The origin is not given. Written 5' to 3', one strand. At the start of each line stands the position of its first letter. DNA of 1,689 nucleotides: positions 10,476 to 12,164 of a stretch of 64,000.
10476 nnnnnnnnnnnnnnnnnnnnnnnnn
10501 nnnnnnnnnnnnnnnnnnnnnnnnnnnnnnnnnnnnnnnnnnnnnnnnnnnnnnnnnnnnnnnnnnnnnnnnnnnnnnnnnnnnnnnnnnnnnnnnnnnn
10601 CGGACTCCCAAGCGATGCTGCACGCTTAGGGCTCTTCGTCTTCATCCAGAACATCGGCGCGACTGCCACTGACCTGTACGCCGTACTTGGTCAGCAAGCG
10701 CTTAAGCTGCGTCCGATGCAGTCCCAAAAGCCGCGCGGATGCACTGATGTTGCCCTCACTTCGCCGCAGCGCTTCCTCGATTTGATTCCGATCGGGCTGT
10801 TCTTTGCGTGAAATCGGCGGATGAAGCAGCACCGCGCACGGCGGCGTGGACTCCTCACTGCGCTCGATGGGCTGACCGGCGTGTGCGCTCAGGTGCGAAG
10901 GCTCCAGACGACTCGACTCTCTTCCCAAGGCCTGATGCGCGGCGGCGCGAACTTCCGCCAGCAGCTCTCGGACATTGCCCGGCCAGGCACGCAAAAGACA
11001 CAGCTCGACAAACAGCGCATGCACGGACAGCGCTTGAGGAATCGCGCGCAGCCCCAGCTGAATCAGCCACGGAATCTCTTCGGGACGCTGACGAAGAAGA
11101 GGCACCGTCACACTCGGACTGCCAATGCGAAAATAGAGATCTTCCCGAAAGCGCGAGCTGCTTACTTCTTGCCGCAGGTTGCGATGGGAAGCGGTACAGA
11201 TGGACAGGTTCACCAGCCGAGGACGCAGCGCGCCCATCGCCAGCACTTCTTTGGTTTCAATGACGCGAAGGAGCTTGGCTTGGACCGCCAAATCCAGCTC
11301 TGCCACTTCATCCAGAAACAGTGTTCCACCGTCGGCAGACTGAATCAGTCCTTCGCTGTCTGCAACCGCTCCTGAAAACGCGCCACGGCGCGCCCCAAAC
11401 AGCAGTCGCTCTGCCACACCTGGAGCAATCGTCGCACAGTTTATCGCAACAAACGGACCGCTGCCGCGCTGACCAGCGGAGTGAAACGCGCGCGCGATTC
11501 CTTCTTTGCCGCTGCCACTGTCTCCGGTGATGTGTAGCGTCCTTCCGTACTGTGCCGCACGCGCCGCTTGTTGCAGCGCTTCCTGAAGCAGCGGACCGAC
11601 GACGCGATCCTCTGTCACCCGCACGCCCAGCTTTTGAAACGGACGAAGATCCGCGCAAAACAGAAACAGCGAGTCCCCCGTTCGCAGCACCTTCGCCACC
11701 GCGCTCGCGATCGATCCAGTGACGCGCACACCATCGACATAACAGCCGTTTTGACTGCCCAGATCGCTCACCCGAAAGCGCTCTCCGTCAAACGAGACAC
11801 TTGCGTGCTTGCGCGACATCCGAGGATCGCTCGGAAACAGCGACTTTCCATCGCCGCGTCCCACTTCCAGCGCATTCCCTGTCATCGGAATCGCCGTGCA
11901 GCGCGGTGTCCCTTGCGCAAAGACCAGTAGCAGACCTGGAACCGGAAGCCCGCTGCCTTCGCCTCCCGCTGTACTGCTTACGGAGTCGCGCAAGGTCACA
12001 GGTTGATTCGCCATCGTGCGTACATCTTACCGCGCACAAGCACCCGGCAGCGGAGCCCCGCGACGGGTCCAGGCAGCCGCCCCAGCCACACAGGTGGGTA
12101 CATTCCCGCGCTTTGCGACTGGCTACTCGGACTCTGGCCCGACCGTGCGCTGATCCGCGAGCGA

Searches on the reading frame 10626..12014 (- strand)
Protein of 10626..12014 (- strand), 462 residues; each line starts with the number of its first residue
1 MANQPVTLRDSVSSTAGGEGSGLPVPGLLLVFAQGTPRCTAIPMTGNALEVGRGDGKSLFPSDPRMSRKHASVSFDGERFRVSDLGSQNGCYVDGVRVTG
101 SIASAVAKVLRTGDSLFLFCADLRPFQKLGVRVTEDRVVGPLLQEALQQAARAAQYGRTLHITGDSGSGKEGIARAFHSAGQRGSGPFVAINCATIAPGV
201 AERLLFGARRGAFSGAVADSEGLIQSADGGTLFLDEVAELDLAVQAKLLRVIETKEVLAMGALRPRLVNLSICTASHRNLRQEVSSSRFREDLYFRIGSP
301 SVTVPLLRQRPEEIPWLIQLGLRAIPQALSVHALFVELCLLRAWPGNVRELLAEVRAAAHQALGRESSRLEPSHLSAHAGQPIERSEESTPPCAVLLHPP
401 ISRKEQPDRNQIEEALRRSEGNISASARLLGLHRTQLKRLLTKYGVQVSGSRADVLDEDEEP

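Call 6: search_protein_families(library=pfam, proteins=[window:10626-12014:-], max_evalue=0.1)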
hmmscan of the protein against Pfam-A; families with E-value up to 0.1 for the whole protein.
window:10626-12014:- (462 aa): 10 families
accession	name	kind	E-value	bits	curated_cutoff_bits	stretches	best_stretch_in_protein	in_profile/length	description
PF00158.32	Sigma54_activat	-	9.9e-51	172.2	20.2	1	143-298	8-163/168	Sigma-54 interaction domain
PF14532.12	Sigma54_activ_2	-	8.5e-15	55.6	25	1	145-307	9-138/138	Sigma-54 interaction domain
PF00498.31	FHA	-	1.6e-11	44.9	20.7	1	51-100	3-53/67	FHA domain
PF16697.10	Yop-YscD_cpl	-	3.8e-09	37.1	33.2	1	34-121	4-92/94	Inner membrane component of T3SS, cytoplasmic domain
PF02954.25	HTH_8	-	1.2e-08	35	22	1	408-444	6-42/42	Bacterial regulatory protein, Fis family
PF25601.1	AAA_lid_14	-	9.6e-05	22.6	27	1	308-385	1-80/87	AAA+ ATPase lid domain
PF07728.20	AAA_5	-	0.0012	19.3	22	1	162-260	4-98/139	AAA domain (dynein-related subfamily)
PF01078.27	Mg_chelatase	-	0.0017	18.3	20.3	1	217-258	95-136/207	Magnesium chelatase, subunit ChlI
PF13191.12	AAA_16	-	0.006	17.5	32.6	1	144-216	13-85/167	AAA ATPase domain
PF13245.12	AAA_19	-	0.064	13.9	25.1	0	225-261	87-124/134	AAA domain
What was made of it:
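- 10626..12014 (-): FHA + sigma-54 AAA+ + HTH activator, a conserved neighbour and the likely output partner of the kinase (inferred). Pfam (call 6).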
